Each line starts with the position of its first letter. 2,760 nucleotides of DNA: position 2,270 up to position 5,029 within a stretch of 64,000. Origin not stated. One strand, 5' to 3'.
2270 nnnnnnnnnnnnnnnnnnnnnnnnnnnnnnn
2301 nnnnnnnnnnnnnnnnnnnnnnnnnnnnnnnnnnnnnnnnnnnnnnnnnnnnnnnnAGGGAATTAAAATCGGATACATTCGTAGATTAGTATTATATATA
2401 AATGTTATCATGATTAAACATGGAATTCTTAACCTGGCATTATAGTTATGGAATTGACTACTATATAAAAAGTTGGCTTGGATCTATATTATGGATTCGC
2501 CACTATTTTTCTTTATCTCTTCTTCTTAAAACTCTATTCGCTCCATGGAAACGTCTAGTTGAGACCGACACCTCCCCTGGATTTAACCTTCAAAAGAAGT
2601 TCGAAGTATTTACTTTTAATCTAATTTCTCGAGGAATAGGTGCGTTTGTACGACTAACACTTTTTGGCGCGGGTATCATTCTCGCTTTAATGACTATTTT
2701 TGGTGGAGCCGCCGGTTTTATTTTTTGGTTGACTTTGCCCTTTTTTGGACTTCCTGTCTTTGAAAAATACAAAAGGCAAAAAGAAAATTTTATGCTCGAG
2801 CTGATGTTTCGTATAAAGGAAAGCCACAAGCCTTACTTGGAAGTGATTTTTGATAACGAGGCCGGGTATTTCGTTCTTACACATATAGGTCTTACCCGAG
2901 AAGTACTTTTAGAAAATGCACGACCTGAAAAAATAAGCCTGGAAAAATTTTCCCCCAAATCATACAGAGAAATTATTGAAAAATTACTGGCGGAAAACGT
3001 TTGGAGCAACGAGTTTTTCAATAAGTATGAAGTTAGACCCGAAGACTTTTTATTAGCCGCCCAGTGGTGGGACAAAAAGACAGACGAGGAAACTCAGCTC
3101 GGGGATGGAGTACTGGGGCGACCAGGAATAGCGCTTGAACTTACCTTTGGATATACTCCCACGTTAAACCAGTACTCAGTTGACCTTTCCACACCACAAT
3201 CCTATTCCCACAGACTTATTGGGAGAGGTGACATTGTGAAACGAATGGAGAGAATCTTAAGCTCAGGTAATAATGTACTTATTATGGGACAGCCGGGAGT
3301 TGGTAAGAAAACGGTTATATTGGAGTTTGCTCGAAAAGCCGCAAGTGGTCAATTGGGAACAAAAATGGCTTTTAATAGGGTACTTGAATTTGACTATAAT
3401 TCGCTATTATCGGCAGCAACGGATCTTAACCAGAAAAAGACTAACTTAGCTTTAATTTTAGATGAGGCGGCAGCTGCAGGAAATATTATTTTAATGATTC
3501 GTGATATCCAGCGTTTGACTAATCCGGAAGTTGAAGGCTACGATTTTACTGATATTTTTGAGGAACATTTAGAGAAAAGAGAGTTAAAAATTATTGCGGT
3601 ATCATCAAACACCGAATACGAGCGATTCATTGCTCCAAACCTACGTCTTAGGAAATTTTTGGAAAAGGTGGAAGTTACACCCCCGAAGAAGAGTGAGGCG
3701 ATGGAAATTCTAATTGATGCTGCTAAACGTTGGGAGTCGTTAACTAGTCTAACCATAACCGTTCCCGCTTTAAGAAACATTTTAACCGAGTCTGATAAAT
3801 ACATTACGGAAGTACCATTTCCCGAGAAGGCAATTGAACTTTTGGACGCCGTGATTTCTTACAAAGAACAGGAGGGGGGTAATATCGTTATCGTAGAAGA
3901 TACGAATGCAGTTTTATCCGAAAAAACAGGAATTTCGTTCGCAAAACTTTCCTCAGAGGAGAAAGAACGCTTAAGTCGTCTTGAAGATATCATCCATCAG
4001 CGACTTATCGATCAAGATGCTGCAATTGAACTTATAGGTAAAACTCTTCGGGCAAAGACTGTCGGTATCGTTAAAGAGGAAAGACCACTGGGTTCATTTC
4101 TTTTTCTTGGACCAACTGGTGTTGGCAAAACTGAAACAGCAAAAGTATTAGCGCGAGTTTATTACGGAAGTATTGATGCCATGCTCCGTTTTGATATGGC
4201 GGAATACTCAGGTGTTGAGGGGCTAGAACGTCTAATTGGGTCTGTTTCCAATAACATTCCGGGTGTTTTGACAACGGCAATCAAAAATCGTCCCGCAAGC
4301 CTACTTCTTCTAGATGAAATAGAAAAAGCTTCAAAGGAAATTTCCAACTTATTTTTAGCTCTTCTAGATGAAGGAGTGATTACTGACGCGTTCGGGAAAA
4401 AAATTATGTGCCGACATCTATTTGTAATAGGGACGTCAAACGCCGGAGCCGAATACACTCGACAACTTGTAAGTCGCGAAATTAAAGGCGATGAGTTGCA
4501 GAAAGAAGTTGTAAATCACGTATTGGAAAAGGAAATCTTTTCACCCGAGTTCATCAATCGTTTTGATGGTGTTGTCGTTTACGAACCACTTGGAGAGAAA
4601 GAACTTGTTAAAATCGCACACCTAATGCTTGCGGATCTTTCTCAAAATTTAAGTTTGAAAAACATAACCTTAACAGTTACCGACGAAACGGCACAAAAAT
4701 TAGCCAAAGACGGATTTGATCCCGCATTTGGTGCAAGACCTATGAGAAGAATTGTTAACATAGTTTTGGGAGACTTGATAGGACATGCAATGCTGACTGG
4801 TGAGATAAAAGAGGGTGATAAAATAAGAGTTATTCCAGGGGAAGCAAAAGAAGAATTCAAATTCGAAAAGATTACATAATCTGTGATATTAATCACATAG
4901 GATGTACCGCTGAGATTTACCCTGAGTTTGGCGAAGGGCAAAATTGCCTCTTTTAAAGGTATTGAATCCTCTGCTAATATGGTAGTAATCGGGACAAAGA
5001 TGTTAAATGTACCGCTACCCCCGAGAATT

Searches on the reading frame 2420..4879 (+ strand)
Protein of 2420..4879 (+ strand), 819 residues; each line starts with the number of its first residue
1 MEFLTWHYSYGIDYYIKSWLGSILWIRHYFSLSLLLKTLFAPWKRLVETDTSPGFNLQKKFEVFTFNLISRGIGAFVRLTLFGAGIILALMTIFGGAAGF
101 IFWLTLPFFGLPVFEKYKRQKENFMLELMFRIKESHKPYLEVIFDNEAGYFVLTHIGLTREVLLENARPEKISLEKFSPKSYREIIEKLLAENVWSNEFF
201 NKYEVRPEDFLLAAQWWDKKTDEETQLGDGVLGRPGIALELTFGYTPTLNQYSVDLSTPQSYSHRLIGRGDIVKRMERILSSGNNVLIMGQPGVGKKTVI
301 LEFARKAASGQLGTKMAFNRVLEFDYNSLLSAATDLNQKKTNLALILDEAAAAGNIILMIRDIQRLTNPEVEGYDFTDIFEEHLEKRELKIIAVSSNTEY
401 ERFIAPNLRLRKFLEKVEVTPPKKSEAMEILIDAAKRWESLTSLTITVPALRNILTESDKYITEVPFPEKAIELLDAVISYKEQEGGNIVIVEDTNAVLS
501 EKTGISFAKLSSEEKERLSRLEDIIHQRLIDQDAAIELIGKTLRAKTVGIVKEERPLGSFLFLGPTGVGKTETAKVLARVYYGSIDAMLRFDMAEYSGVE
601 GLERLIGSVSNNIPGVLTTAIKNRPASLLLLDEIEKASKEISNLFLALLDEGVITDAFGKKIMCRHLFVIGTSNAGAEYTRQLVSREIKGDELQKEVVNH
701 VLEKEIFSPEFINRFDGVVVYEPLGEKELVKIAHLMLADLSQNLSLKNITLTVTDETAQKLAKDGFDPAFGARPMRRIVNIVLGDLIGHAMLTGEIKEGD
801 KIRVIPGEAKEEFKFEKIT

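Call 85: search_protein_families(library=pfam, proteins=[window:2420-4879:+], max_evalue=0.0001)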
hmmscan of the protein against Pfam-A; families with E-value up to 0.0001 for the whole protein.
window:2420-4879:+ (819 aa): 12 families
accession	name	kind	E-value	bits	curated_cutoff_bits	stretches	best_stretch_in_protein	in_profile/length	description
PF07724.20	AAA_2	-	3.5e-36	125.2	27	1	555-716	1-164/166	AAA domain (Cdc48 subfamily)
PF10431.15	ClpB_D2-small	-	1.2e-20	73.7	21.9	1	724-804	1-81/81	C-terminal, D2-small domain, of ClpB protein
PF00004.35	AAA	-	2.5e-15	57.5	21.2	1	561-686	2-122/131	ATPase family associated with various cellular activities (AAA)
PF07728.20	AAA_5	-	3.1e-13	50.4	22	1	560-677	2-125/139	AAA domain (dynein-related subfamily)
PF17871.7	AAA_lid_9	-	6.5e-08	32.9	22.8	1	424-516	2-95/104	AAA lid domain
PF20030.5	bpMoxR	-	8.8e-08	31.9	27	0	517-675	2-146/205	MoxR domain in the MoxR-vWA-beta-propeller ternary systems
PF13191.12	AAA_16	-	9.5e-07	29.9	32.6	0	265-310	1-51/167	AAA ATPase domain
PF20720.3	nSTAND3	-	1.1e-06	28.9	27.2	0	273-309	7-43/155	Novel STAND NTPase 3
PF13238.12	AAA_18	-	2.1e-06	28.7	29.4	0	286-357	1-76/128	AAA domain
PF13604.12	AAA_30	-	5.2e-06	26.8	27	0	562-648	23-111/191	AAA domain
PF00158.32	Sigma54_activat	-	2e-05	24.8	20.2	0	559-662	24-130/168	Sigma-54 interaction domain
PF13173.12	AAA_14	-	3.6e-05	24.2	27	0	285-364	4-85/129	AAA domain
